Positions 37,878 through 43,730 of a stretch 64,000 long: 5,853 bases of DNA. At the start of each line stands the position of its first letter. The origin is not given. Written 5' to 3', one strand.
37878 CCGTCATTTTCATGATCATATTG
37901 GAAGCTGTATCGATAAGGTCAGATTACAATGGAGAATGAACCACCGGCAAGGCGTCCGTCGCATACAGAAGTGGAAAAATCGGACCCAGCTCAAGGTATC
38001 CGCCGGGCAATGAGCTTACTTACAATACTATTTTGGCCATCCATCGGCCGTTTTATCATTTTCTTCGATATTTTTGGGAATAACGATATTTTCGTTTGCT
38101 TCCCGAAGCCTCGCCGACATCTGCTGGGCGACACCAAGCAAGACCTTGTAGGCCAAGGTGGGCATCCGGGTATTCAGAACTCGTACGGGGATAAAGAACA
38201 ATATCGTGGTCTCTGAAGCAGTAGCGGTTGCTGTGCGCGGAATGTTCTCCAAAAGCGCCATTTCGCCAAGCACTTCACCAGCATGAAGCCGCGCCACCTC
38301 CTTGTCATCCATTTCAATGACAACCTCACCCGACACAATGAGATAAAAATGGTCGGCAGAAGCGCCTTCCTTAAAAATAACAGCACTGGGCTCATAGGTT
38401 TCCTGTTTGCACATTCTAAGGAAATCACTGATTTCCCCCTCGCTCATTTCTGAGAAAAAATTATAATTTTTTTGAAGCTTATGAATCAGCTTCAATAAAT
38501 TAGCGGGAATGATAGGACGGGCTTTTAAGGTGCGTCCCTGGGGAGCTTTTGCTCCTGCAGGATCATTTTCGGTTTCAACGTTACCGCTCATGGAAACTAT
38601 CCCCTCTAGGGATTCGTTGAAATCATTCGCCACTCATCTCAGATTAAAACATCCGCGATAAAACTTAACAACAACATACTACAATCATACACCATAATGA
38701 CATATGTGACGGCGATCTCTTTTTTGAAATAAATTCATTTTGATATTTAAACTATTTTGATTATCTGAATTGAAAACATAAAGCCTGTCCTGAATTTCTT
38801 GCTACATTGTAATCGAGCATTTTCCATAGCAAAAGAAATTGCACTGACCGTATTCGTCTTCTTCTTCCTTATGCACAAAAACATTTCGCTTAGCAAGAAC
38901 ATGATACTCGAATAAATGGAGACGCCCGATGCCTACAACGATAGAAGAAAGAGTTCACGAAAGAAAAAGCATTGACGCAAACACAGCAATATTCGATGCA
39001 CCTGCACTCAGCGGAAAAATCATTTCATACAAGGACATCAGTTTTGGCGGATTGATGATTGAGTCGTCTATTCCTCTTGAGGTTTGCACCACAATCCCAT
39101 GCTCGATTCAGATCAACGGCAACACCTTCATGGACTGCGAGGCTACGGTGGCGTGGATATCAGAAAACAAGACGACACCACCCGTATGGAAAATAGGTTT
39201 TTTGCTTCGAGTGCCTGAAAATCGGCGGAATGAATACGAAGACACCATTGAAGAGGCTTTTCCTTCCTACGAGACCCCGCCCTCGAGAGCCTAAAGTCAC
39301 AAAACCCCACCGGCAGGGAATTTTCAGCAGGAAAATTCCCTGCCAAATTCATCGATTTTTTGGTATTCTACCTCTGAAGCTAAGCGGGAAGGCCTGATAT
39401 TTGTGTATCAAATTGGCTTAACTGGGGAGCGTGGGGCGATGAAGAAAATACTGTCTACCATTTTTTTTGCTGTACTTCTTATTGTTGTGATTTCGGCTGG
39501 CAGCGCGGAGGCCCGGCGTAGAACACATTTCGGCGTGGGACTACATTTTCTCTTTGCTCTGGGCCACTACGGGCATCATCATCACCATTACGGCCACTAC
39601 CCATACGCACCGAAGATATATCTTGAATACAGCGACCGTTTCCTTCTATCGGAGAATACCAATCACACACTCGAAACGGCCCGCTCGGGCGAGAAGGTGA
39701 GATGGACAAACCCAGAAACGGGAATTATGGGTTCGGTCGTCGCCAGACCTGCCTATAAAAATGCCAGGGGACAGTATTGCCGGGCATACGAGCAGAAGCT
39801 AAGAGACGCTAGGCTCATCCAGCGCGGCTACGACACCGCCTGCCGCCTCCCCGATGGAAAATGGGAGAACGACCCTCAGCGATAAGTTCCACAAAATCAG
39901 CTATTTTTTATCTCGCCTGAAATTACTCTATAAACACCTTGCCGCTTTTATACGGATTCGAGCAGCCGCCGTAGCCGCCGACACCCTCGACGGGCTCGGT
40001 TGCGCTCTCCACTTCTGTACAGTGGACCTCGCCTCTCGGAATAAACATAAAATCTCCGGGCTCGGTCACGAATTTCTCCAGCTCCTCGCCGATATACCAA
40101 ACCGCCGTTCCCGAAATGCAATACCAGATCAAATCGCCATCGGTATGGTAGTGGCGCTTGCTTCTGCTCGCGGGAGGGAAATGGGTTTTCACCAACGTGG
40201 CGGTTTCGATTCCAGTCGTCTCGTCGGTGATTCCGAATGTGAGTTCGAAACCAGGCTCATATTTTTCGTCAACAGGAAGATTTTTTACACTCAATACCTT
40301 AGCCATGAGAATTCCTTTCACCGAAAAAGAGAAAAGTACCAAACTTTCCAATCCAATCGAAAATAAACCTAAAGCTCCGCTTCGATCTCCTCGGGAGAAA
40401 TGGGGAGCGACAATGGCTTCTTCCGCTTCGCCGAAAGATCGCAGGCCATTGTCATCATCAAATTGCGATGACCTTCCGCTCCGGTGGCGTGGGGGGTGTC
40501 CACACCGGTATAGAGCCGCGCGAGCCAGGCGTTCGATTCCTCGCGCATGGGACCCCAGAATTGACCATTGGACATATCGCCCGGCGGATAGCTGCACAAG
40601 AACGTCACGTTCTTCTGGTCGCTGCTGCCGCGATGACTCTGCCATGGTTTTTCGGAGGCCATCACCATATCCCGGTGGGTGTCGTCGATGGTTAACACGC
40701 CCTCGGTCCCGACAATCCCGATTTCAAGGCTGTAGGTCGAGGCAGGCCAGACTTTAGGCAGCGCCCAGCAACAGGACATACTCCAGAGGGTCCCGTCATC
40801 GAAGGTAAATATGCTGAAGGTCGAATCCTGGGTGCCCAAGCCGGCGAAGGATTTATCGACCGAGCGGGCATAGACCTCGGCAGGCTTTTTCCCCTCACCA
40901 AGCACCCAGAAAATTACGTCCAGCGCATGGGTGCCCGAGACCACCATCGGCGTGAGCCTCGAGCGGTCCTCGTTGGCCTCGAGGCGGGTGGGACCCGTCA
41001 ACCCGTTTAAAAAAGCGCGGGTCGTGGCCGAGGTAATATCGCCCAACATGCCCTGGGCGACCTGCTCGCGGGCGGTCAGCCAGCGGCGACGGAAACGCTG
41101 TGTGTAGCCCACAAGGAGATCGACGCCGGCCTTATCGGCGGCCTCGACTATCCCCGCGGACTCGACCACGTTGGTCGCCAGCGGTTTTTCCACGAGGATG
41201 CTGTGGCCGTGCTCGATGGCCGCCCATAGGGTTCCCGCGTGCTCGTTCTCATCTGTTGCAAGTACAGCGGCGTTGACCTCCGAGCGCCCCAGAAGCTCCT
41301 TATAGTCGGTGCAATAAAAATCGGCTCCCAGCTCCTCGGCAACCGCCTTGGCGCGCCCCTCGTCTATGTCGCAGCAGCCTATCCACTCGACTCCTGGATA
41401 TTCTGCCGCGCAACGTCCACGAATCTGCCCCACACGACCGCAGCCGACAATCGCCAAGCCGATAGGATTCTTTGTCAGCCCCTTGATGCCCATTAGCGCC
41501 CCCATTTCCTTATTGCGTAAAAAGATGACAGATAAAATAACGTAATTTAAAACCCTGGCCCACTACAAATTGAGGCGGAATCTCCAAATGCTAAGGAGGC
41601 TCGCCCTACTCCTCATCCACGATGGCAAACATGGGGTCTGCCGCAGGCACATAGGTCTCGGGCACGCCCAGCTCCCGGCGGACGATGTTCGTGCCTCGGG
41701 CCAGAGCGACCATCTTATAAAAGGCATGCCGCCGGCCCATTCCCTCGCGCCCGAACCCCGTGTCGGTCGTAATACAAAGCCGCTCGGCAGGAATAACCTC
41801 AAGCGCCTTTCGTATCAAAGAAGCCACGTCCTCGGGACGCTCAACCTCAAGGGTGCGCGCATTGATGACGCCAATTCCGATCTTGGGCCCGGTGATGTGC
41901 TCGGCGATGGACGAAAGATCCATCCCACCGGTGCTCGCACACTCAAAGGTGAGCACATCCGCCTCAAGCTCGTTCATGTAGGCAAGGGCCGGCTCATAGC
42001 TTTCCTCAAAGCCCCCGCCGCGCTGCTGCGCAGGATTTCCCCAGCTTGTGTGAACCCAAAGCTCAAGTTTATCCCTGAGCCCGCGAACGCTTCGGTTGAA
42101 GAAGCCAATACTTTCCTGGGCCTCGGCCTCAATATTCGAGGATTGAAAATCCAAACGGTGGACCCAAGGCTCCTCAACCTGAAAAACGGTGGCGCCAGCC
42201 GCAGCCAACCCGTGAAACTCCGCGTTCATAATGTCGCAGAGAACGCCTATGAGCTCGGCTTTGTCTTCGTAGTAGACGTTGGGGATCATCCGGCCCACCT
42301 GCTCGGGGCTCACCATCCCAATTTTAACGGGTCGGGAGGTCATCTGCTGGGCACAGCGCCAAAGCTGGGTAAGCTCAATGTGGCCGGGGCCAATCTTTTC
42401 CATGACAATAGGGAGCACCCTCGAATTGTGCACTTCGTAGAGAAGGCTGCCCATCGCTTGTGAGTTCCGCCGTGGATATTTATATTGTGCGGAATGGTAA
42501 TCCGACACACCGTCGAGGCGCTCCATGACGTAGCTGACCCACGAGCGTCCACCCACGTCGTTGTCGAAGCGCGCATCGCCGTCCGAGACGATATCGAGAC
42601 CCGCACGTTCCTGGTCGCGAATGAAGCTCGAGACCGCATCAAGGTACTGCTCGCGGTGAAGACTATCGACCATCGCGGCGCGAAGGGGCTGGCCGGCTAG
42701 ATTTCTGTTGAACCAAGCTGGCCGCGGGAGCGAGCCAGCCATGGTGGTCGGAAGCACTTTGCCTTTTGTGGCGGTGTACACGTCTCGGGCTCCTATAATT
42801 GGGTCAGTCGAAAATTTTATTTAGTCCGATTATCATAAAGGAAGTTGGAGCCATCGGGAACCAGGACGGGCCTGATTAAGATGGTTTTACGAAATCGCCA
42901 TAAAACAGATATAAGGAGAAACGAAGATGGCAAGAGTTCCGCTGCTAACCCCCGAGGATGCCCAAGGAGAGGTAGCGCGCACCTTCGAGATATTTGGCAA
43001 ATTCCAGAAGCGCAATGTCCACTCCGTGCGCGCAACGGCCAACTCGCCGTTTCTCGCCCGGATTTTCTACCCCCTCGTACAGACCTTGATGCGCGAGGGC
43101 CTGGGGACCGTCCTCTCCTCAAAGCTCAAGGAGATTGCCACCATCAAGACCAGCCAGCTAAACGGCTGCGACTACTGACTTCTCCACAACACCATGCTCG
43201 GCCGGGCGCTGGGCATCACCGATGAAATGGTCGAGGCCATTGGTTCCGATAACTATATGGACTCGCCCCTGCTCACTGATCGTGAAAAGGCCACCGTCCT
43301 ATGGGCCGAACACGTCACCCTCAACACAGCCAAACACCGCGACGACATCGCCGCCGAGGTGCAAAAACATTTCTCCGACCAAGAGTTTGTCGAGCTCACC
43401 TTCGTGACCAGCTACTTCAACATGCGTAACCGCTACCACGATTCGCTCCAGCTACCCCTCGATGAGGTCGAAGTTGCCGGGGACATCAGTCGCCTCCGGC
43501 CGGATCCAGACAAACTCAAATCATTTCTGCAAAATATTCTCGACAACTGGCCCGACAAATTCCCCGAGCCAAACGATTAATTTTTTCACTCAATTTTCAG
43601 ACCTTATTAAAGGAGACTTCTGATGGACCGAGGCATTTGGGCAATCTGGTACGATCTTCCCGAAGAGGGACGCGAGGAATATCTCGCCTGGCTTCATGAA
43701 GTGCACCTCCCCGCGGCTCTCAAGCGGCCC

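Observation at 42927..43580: AhpD-like/CMD-family gene split by a single in-frame TGA at the CxxC active site (CxxU): selenoprotein, corroborating Sec usage by this organism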

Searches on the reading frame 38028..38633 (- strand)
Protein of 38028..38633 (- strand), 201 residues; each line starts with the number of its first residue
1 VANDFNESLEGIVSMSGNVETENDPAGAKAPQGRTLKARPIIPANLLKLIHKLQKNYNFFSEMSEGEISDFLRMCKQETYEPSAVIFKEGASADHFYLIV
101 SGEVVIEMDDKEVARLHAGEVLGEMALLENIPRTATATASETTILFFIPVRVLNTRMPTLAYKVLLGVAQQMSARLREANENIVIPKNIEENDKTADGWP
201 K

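Call 21: search_protein_families(library=pfam, proteins=[window:38028-38633:-], max_evalue=0.001)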
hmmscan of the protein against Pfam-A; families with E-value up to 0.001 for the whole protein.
window:38028-38633:- (201 aa): 1 family
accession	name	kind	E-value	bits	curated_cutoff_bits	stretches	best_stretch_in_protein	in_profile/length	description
PF00027.35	cNMP_binding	-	1e-18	67.5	27.5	1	78-153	2-82/89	Cyclic nucleotide-binding domain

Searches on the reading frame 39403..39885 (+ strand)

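Call 21: search_protein_families(library=pfam, proteins=[window:39403-39885:+], max_evalue=0.001)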
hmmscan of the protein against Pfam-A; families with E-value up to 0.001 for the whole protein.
window:39403-39885:+ (160 aa): 1 family
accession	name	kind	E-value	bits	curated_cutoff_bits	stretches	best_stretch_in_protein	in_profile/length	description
PF16998.10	17kDa_Anti_2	-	2e-06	28.1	26.6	1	95-155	50-109/116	17 kDa outer membrane surface antigen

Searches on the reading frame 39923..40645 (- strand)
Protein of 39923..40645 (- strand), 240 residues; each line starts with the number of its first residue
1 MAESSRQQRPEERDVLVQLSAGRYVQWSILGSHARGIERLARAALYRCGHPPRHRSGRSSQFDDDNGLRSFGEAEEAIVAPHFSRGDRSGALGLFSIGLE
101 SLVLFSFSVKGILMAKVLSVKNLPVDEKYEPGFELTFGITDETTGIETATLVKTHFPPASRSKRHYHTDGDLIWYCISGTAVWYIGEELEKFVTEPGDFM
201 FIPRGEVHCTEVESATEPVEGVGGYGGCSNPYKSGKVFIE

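Call 21: search_protein_families(library=pfam, proteins=[window:39923-40645:-], max_evalue=0.001)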
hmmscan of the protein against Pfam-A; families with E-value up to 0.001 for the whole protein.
window:39923-40645:- (240 aa): 2 families
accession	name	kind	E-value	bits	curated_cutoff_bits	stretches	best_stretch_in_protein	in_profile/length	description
PF07883.17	Cupin_2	-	2.3e-10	40.5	27.2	1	154-219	3-64/70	Cupin domain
PF02311.25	AraC_binding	-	0.00024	21.3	21.1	1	161-214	15-65/135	AraC-like ligand binding domain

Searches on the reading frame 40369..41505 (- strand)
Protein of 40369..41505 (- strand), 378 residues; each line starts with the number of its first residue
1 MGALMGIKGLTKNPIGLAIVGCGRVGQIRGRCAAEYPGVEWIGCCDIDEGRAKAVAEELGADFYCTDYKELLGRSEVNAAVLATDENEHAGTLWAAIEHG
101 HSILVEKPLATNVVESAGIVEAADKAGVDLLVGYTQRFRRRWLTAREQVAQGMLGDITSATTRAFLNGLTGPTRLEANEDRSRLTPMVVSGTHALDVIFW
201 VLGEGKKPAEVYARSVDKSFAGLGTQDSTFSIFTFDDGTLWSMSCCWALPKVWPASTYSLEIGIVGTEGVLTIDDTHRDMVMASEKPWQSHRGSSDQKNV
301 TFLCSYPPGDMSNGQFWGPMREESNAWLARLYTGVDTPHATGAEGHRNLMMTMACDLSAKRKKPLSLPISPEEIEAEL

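Call 21: search_protein_families(library=pfam, proteins=[window:40369-41505:-], max_evalue=0.001)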
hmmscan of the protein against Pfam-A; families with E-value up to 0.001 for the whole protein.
window:40369-41505:- (378 aa): 3 families
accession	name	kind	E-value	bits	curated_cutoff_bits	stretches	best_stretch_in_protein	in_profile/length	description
PF01408.29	GFO_IDH_MocA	-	2e-19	70.9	24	1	16-134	2-120/120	Oxidoreductase family, NAD-binding Rossmann fold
PF22725.1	GFO_IDH_MocA_C3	-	1.3e-11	45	27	1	142-271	1-123/124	GFO/IDH/MocA C-terminal domain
PF02894.22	GFO_IDH_MocA_C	-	1.2e-10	42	22.9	1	146-366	1-217/218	Oxidoreductase family, C-terminal alpha/beta domain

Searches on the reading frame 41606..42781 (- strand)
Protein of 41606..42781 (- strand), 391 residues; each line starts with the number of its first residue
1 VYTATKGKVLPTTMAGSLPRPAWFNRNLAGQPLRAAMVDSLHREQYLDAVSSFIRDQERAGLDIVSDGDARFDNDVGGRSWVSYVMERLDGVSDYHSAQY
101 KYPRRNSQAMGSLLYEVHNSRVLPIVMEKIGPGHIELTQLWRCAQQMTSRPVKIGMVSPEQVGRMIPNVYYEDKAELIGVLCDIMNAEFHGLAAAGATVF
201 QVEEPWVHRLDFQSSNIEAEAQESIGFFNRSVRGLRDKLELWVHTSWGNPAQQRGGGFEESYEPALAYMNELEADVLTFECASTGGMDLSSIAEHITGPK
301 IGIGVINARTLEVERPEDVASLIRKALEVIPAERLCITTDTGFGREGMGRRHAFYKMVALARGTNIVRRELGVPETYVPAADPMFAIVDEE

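Call 21: search_protein_families(library=pfam, proteins=[window:41606-42781:-], max_evalue=0.001)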
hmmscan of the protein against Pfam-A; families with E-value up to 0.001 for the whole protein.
window:41606-42781:- (391 aa): 1 family
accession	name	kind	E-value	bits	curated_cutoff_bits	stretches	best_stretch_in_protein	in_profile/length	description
PF01717.24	Meth_synt_2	-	5e-18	65.9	21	1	10-361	1-322/324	Cobalamin-independent synthase, Catalytic domain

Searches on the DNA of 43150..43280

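Call 68: search_rna_families(source=window, start=43150, end=43280, threshold=evalue, max_evalue=10)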
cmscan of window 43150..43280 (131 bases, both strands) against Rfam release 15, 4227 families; matches with E-value up to 10: 1.
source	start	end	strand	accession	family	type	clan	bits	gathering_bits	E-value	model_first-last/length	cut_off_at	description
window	43179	43214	+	RF01876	MIAT_exon5_2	Gene; lncRNA;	-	10.8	75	1.9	49-83/83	no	Myocardial infarction associated transcript exon 5 conserved region 2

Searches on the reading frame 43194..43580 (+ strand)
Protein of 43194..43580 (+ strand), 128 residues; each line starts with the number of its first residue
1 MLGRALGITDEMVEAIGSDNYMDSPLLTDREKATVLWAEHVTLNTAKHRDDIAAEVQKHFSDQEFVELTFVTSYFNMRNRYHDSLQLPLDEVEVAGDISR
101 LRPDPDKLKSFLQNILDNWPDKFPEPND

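Call 22: find_encoding_contigs(protein=window:43194-43580:+, flank=10000, max_places=6)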
Protein window:43194-43580:+ (128 aa): 22 contigs read that carry it; 6 places shown.
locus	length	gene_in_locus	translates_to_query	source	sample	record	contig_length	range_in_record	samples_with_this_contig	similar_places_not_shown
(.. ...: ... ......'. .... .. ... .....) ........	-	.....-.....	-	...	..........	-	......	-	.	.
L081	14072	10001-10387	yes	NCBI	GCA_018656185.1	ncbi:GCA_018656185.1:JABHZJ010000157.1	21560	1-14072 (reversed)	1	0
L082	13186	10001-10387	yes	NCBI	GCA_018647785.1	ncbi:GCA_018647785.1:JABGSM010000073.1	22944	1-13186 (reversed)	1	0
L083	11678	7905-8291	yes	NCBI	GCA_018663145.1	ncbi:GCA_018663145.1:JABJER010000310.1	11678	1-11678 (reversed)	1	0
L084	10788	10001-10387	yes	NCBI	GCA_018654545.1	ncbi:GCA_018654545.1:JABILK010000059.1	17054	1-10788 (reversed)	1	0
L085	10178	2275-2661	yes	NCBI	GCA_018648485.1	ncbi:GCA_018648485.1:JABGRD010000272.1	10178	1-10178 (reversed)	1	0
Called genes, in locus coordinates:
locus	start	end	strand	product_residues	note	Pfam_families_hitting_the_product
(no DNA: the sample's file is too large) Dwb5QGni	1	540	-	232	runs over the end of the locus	PF00578:AhpC-TSA, PF02630:SCO1-SenC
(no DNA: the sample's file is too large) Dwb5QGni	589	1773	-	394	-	PF02771:Acyl-CoA_dh_N, PF02770:Acyl-CoA_dh_M, PF00441:Acyl-CoA_dh_1, PF08028:Acyl-CoA_dh_2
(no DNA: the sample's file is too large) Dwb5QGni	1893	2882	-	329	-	PF00248:Aldo_ket_red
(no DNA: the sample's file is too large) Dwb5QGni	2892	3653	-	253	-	PF00106:adh_short, PF08659:KR, PF13561:adh_short_C2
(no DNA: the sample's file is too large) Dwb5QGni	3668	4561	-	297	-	PF03446:NAD_binding_2, PF14833:NAD_binding_11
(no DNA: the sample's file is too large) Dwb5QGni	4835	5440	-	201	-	PF00027:cNMP_binding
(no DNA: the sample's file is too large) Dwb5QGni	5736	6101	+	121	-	PF07238:PilZ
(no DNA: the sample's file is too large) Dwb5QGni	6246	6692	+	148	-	PF16998:17kDa_Anti_2 (weak)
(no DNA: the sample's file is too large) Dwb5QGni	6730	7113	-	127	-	PF07883:Cupin_2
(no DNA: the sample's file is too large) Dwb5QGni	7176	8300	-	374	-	PF01408:GFO_IDH_MocA, PF22725:GFO_IDH_MocA_C3, PF02894:GFO_IDH_MocA_C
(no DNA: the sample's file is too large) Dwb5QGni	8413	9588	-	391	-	PF01717:Meth_synt_2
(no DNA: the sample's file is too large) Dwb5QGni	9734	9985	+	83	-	-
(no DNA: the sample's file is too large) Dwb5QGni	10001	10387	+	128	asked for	-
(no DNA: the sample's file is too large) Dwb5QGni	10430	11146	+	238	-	-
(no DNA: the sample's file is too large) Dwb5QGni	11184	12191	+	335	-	PF04909:Amidohydro_2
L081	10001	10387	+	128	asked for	-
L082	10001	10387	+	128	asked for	-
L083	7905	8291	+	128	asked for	-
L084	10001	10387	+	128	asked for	-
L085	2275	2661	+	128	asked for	-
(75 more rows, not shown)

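Call 76: list_cluster_members(proteins=[window:43194-43580:+, window:43623-44339:+, window:41606-42781:-, window:44377-45384:+])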
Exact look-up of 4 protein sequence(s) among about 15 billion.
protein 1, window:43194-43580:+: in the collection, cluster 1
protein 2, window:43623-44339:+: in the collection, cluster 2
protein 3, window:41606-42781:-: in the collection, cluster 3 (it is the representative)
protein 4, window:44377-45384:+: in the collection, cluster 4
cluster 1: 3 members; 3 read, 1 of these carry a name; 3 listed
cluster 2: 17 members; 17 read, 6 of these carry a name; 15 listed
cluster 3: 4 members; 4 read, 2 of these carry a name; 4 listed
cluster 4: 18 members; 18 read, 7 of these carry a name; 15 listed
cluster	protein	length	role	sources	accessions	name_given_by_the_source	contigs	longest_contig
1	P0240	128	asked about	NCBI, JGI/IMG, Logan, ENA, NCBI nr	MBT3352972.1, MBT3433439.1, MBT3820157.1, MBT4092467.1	MAG: carboxymuconolactone decarboxylase family protein [Nitrospinaceae bacterium] | hypothetical protein | carboxymuconolactone decarboxylase family protein [Nitrospinaceae bacterium]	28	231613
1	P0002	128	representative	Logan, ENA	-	-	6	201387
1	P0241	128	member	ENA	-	-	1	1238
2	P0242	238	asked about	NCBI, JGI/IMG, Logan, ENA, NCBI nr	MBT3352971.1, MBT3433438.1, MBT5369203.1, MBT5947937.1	MAG: hypothetical protein HOJ95_02255 [Nitrospinaceae bacterium] | hypothetical protein | hypothetical protein [Nitrospinaceae bacterium]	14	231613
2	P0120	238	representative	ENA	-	-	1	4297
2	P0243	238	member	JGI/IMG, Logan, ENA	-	hypothetical protein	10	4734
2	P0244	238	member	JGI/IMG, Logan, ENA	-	hypothetical protein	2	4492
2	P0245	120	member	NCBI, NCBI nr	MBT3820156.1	MAG: hypothetical protein HOG04_02060, partial [Nitrospinaceae bacterium] | hypothetical protein [Nitrospinaceae bacterium]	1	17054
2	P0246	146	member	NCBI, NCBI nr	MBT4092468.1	MAG: hypothetical protein HOE85_00740, partial [Nitrospinaceae bacterium] | hypothetical protein [Nitrospinaceae bacterium]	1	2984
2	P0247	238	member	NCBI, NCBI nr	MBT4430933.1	MAG: hypothetical protein HOC91_10495 [Nitrospinaceae bacterium] | hypothetical protein [Nitrospinaceae bacterium]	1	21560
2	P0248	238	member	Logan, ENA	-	-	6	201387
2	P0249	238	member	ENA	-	-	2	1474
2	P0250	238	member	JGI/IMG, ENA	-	-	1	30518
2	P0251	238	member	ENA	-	-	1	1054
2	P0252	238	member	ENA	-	-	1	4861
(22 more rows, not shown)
